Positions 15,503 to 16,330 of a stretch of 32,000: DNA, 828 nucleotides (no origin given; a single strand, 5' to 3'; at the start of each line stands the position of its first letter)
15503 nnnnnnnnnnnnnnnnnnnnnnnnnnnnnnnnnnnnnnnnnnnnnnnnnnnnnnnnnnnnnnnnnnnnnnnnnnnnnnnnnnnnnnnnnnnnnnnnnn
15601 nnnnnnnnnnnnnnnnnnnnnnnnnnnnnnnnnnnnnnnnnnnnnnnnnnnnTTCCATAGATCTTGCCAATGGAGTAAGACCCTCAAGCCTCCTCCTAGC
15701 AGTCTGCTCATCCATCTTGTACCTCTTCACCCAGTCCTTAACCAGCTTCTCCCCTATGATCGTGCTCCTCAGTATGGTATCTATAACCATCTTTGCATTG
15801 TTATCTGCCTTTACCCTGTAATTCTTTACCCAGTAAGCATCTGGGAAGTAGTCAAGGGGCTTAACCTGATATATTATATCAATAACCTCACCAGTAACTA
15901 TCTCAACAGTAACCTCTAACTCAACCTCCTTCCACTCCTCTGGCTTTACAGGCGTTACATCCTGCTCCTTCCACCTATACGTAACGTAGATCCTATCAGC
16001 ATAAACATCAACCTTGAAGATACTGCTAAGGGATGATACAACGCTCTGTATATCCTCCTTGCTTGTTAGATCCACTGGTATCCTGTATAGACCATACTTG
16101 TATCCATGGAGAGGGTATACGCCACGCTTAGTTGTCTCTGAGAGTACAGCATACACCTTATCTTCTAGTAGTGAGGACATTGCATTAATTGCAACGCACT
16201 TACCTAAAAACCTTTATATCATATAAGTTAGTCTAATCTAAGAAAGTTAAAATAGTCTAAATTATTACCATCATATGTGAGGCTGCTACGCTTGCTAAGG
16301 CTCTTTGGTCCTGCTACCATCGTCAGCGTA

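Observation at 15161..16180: Zinc-ferredoxin domain fused to an unknown ~175-aa domain through a Q/A/T-rich linker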

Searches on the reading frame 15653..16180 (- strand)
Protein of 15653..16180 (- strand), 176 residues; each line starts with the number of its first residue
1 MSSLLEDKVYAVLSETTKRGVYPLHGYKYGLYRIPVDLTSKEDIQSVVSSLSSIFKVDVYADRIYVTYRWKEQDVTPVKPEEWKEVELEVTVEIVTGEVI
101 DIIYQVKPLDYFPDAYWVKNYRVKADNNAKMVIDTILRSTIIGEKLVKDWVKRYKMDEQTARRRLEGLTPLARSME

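Call 21: predict_structure(alignment_id=A2)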
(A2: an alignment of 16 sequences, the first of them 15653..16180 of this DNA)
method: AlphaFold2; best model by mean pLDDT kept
length: 176 residues; sequences in the alignment: 16
mean_pLDDT: 80.1   pTM: 0.76
mean pLDDT of the five models: 80.1, 78.7, 74.0, 73.8, 71.7
residues with pLDDT >= 90: 77; 70-90: 62; 50-70: 11; < 50: 26
segments of 3 or more residues with pLDDT < 50: 1-25
pLDDT, mean of each block of 10 residues (from residue 1): 36 41 55 87 95 95 94 86 89 92 83 84 87 91 93 93 78 51
secondary structure, 60 per line:
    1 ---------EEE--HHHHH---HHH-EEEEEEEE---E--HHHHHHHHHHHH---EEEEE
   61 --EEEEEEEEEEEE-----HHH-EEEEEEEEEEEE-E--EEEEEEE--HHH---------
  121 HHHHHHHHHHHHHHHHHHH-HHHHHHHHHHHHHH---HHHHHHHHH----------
elements in order: E10-12 H15-19 E27-34 H41-52 E56-60 E63-74 E84-95 E100-106 H121-139 H141-154 H158-166

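Call 23: search_protein_representatives(alignment_id=A2)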
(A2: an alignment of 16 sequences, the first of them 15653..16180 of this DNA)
Query: 16 sequences, 176 profile positions. Proteins with E-value up to 0.001 (for the whole library): 96; up to 1e-10: 57; up to 1e-30: 25. The best 96 are listed.
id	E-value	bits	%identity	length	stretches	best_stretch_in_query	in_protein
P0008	5.1e-90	316.5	-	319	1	1-173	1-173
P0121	4.2e-83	294.0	-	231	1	1-174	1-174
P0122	2.2e-80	285.2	-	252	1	1-175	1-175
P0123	1.2e-79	282.8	-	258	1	1-175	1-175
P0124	1.8e-74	265.9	-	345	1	1-173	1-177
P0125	2.2e-70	252.6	-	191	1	1-174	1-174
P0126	1.9e-67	243.0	-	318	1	1-174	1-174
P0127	1.1e-63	230.8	-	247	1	14-174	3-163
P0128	2.7e-63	229.5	-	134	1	12-145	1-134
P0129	4.3e-54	199.5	-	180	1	1-155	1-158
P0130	4.9e-45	170.0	-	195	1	1-120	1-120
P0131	6.5e-44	166.4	-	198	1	1-119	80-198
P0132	1.0e-41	159.2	-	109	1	55-157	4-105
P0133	5.2e-40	153.7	-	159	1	85-175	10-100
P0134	9.2e-38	146.3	-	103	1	90-175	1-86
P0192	3.1e-07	46.9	-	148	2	124-174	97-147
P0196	1.7e-06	44.5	-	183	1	91-172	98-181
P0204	2.2e-05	40.9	-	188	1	129-173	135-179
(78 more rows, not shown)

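Call 25: fold_search(model_id=the predicted structure, library=pdb)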
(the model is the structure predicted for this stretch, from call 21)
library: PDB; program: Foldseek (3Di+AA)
matches with E <= 10: 1014; with E <= 0.001: 0
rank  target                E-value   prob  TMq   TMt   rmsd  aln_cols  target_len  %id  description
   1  4m5s_A                4.4e-03  0.54  0.15  0.26  13.8        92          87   15  Human alphaB crystallin core domain in complex with C-terminal peptide (released 2014-04-09)
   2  4m5t_G                7.1e-03  0.51  0.15  0.26  13.4        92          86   14  Disulfide trapped human alphaB crystallin core domain in complex with C-terminal peptide (released 2014-04-09)
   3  2y1z_A                7.1e-03  0.44  0.15  0.26  13.9        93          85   16  Human alphaB Crystallin ACD R120G (released 2011-03-02)
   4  2nn5                  7.5e-03  0.77  0.31  0.32  10.9       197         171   10  Structure of Conserved Protein of Unknown Function EF2215 from Enterococcus faecalis (released 2006-11-21)
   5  3l1f                  8.0e-03  0.38  0.15  0.25  17.8       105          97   10  Bovine AlphaA crystallin (released 2010-05-12)
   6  4m5t_E                9.0e-03  0.44  0.15  0.26  13.8        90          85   14  Disulfide trapped human alphaB crystallin core domain in complex with C-terminal peptide (released 2014-04-09)
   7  2wj5                  9.0e-03  0.41  0.14  0.22  12.4        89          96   17  Rat alpha crystallin domain (released 2009-08-11)
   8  2y22_A                9.5e-03  0.44  0.15  0.26  14.2        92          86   15  Human AlphaB-crystallin Domain (residues 67-157) (released 2011-03-02)
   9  4m5t_A                1.2e-02  0.35  0.15  0.28  13.9        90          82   14  Disulfide trapped human alphaB crystallin core domain in complex with C-terminal peptide (released 2014-04-09)
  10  2y1z_B                1.3e-02  0.33  0.15  0.27  13.9       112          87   13  Human alphaB Crystallin ACD R120G (released 2011-03-02)
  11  4eeb_B                1.4e-02  0.57  0.21  0.13  17.1       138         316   13  CorA coiled-coil mutant under Mg2+ absence (released 2012-11-14)
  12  2wj7_A                1.4e-02  0.35  0.15  0.27  13.4        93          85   16  human alphaB crystallin (released 2009-08-11)
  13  4m5t_C                1.5e-02  0.35  0.15  0.27  13.7        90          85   14  Disulfide trapped human alphaB crystallin core domain in complex with C-terminal peptide (released 2014-04-09)
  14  3gts_C                1.7e-02  0.35  0.24  0.16  13.2       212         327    8  Crystal Structure of Dicamba Monooxygenase with Non-heme Iron and Dicamba (released 2009-07-28)
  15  8ovw_N                2.0e-02  0.80  0.26  0.15  10.5       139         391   12  Cryo-EM structure of CBF1-CCAN bound topologically to centromeric DNA (released 2023-08-09)
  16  4e6f_B                2.2e-02  0.63  0.29  0.29  13.8       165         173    8  Crystal structure of a DUF4468 family protein (BACOVA_04320) from Bacteroides ovatus ATCC 8483 at 1.49 A resolution (released 2012-07-04)
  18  4e6f_A                2.7e-02  0.60  0.30  0.30  13.6       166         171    9  Crystal structure of a DUF4468 family protein (BACOVA_04320) from Bacteroides ovatus ATCC 8483 at 1.49 A resolution (released 2012-07-04)
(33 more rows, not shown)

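Call 27: find_related_loci(query=A2, collection=genome_contigs, flank=6000)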
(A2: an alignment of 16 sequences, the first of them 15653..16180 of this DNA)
Query A2 (176 aa) in genome_contigs; peptide patterns used: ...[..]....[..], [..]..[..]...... (x = any residue, [..] = any of these).
519 stretches matched a pattern; 502 encode a relative of the query (tblastn E <= 1e-3); the best 80 are kept; 80 distinct loci.
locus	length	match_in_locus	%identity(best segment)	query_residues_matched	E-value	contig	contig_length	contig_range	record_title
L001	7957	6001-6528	99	1-176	5e-115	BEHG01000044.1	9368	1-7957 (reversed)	Archaeon HR04 DNA, contig: NODE_2180_44, isolate: HRbin04, whole genome shotgun sequence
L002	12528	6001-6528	96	1-176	5e-113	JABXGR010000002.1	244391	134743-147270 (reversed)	MAG: Candidatus Nitrosocaldus schleperae isolate JZ-1.bins.77 NODE_2_length_244391_cov_5.36341, whole genome shotgun seq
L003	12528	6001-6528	94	1-176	4e-109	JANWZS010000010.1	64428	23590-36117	MAG: Candidatus Nitrosocaldus sp. isolate SKYG19 NODE_10_length_64428_cov_5.207456, whole genome shotgun sequence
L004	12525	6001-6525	94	1-175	3e-109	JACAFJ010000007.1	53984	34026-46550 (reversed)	MAG: Candidatus Nitrosocaldus tengchongensis isolate QQ.bins.115137 NODE_7_length_53984_cov_6.83363, whole genome shotgu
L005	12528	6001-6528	91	1-176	1e-107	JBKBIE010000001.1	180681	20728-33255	MAG: Candidatus Nitrosocaldus sp. isolate 21I_052.bin.46 NODE_1_length_180681_cov_116.895130, whole genome shotgun seque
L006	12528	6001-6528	91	1-176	1e-107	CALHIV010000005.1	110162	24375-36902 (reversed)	MAG: uncultured Nitrososphaerales archaeon isolate S1_Bin_METABAT__108_1 genome assembly, contig: c_000000582349, whole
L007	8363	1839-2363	86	1-175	1e-100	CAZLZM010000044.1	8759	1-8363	MAG TPA_asm: uncultured Nitrosopumilales archaeon isolate binchicken_co71_71 genome assembly, contig: NODE_3597_length_8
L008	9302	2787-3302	87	1-172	1e-97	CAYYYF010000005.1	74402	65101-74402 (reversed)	MAG TPA_asm: uncultured Nitrosopumilales archaeon isolate binchicken_co30_36 genome assembly, contig: NODE_388_length_74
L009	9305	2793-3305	88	1-172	1e-97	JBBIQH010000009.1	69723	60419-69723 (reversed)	MAG: Nitrososphaerales archaeon isolate QH2S170213_bin_321 NODE_264_length_69723_cov_5.1516, whole genome shotgun sequen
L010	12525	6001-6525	68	1-175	2e-84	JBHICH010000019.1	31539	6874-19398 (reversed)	MAG: Nitrososphaerales archaeon isolate bea2_sp3_bin.8 NODE_41_length_31539_cov_9.834043, whole genome shotgun sequence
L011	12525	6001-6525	69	1-175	2e-84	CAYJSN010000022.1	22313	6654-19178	MAG TPA_asm: uncultured Nitrosopumilales archaeon isolate ERP125453_co1_176 genome assembly, contig: NODE_2179_length_22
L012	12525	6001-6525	69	1-175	4e-82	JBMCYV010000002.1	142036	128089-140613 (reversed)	MAG: Candidatus Nitrosomirales archaeon isolate DSS1 Ga0376076_0000175, whole genome shotgun sequence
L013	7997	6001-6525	67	1-175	1e-81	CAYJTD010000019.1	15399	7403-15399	MAG TPA_asm: uncultured Nitrosopumilales archaeon isolate ERP125453_co1_312 genome assembly, contig: NODE_3979_length_15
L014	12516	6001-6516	72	1-174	7e-81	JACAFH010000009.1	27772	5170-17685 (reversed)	MAG: Candidatus Nitrosothermus koennekii isolate QQ.bins.88 NODE_9_length_27772_cov_12.2343, whole genome shotgun sequen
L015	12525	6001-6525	65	1-175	1e-77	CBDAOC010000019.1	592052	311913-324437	MAG: Nitrososphaerales archaeon isolate e30e03c6-d171-4630-a17b-0e0776d16b44 genome assembly, contig: contig_19, whole g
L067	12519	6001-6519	56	1-173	2e-60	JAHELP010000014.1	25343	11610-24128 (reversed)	MAG: Nitrosopumilus sp. isolate Ww628 NODE_4763_length_25343_cov_16.242883, whole genome shotgun sequence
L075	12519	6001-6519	57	1-173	3e-60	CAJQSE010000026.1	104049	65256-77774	MAG: uncultured Candidatus Nitrosopumilus sp. isolate RIS_SAG_24 genome assembly, contig: c_000000001891, whole genome s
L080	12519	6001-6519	55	1-173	4e-60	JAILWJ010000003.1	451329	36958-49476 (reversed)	MAG: Nitrosarchaeum sp. isolate ECS25A1 ECS25A1_3, whole genome shotgun sequence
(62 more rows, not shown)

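Call 33: find_homologous_proteins(query=A3)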
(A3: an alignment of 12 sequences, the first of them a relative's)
Query A3 (12 sequences) (148 aa, profile of the alignment): 9 proteins with E <= 0.001 among 3097 candidates.
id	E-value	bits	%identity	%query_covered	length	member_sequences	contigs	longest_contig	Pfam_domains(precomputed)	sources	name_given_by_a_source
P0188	3.9e-50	188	41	97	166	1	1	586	-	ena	-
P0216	3.4e-45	172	37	97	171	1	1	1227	-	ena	-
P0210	5.1e-44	168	32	98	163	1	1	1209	-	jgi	jgi:hypothetical protein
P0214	6.1e-42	161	31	99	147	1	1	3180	-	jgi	jgi:hypothetical protein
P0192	3.2e-41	159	100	100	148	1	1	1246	-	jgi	jgi:hypothetical protein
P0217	2.8e-37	146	70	100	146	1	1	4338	-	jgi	jgi:hypothetical protein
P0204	2.3e-36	143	48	35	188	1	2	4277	-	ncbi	ncbi:MAG: hypothetical protein QXD43_04285 [Candidatus Aenigmatarchaeota archaeon]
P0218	2.6e-35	140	64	100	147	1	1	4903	-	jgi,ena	-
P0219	2.1e-33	134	57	98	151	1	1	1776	-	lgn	-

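Call 34: find_encoding_contigs(protein=P0204, flank=5000, max_places=3)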
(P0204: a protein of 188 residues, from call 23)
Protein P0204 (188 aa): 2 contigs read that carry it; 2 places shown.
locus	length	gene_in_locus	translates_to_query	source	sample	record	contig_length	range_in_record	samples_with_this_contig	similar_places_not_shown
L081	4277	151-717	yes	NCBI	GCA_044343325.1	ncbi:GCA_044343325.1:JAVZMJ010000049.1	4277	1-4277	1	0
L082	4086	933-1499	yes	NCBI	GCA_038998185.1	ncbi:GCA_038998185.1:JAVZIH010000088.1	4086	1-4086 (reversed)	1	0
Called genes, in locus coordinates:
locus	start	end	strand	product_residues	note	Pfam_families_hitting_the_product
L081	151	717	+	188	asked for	-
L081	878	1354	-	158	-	PF01988:VIT1 (weak)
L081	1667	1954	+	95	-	-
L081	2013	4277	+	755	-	PF00133:tRNA-synt_1, PF09334:tRNA-synt_1g, PF08264:Anticodon_1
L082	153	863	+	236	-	PF00149:Metallophos, PF12850:Metallophos_2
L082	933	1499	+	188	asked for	-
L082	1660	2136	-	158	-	PF01988:VIT1 (weak)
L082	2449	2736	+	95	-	-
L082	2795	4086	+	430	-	PF00133:tRNA-synt_1, PF09334:tRNA-synt_1g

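Call 35: find_encoding_contigs(protein=P0218, flank=5000, max_places=3)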
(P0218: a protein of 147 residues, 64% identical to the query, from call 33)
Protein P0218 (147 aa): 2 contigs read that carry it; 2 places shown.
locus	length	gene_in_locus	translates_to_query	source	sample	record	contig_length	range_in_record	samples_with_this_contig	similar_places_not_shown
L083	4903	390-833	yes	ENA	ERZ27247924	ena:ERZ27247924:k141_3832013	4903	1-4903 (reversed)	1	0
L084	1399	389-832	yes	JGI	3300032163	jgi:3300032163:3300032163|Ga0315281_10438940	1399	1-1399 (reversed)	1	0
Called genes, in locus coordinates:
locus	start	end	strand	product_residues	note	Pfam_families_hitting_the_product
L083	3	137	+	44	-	?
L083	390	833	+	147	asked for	-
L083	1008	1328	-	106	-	-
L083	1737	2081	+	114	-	-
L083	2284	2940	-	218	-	PF12705:PDDEXK_1 (weak)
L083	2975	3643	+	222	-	PF00702:Hydrolase, PF12710:HAD (weak), PF13419:HAD_2, PF13242:Hydrolase_like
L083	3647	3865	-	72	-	PF17855:MCM_lid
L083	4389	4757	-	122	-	PF00075:RNase_H, PF13456:RVT_3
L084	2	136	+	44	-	?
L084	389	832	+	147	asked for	-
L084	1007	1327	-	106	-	-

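Call 36: find_encoding_contigs(protein=P0217, flank=5000, max_places=3)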
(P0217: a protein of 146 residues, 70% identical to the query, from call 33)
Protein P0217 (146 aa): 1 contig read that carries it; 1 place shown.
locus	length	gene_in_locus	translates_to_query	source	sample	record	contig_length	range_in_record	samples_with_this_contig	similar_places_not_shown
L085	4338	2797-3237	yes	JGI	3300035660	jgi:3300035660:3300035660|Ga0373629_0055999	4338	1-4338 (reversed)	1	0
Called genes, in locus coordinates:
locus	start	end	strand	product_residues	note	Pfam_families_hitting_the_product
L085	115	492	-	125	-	-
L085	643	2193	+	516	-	-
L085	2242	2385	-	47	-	-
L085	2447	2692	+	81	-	-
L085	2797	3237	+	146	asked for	-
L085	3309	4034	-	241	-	PF02616:SMC_ScpA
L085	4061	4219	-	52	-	-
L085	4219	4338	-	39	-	?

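Call 37: list_cluster_members(proteins=[L075:6001-6945:+, L067:6001-6945:+, L080:6001-6945:+, P0037, P0112, P0126, P0035, P0038])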
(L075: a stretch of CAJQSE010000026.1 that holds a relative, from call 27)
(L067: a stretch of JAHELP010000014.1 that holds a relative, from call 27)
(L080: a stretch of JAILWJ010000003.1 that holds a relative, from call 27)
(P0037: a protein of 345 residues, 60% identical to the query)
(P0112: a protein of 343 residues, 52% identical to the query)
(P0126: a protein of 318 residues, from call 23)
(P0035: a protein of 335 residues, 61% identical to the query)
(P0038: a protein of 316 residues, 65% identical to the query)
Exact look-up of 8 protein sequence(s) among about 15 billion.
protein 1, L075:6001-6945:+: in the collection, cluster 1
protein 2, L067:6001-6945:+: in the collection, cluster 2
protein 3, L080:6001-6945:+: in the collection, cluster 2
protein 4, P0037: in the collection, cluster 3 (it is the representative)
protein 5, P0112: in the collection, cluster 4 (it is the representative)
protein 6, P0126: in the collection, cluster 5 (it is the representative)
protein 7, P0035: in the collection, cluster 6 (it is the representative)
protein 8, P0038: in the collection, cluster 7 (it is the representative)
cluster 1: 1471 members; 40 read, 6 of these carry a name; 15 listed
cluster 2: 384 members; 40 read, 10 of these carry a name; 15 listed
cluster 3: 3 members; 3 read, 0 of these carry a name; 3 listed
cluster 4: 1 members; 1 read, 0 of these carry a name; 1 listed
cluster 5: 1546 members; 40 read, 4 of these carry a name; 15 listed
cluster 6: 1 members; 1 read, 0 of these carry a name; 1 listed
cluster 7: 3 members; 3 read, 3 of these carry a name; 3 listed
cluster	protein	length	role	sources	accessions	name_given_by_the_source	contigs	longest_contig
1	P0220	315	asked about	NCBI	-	-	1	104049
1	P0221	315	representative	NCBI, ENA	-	-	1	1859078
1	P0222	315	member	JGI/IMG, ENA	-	NAD-dependent dihydropyrimidine dehydrogenase PreA subunit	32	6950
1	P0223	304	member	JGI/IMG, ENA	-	NAD-dependent dihydropyrimidine dehydrogenase PreA subunit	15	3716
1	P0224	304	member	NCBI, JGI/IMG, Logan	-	NAD-dependent dihydropyrimidine dehydrogenase PreA subunit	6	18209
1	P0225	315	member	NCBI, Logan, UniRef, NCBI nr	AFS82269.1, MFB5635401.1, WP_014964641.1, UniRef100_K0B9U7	4Fe-4S dicluster domain-containing protein [Candidatus Nitrosopumilus sediminis] | 4Fe-4S ferredoxin n=1 Tax=Candidatus Nitrosopumilus sediminis TaxID=1229909 ... | ferredoxin family protein [Candidatus Nitrosopumilus sediminis]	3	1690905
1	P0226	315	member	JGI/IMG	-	NAD-dependent dihydropyrimidine dehydrogenase PreA subunit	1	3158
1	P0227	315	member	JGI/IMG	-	NAD-dependent dihydropyrimidine dehydrogenase PreA subunit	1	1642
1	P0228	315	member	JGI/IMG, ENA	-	-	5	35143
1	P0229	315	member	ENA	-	-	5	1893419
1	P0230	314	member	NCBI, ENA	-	-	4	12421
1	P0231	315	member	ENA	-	-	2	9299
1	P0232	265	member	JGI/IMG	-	-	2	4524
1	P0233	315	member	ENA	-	-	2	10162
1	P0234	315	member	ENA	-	-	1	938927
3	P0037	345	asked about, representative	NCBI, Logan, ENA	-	-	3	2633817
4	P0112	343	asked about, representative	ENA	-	-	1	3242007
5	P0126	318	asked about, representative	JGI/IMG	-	-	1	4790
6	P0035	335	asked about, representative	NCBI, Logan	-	-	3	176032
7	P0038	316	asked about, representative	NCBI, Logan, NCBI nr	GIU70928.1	MAG: hypothetical protein KatS3mg003_0407 [Candidatus Nitrosocaldaceae archaeon]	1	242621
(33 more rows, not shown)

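Call 44: search_solved_structures(query=A2, max_evalue=10)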
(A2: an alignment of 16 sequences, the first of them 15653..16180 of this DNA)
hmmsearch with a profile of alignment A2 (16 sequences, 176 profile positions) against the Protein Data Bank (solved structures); distinct sequences matched with E-value up to 10: 1.
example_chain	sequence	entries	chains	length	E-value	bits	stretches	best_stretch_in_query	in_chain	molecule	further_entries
8v2b_C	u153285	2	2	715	1.1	12.5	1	82-124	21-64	Oncostatin-M-specific receptor subunit beta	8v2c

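Call 45: search_protein_families(library=pfam, proteins=[window:15653-16180:-, P0192, P0204, P0196], max_evalue=10)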
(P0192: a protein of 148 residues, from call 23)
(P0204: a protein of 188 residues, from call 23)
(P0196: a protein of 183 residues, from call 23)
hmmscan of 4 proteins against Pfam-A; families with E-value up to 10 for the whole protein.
window:15653-16180:- (176 aa): 0 families

P0192 (148 aa): 1 family
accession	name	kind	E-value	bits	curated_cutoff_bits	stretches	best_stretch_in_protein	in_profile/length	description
PF12759.13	HTH_Tnp_IS1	-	0.053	13.6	24.9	1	91-111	20-40/46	InsA C-terminal domain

P0204 (188 aa): 0 families

P0196 (183 aa): 1 family
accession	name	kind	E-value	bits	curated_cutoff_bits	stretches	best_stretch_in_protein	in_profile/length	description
PF23285.1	DUF7078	-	0.042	14.6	23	1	136-159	2-25/89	Domain of unknown function (DUF7078)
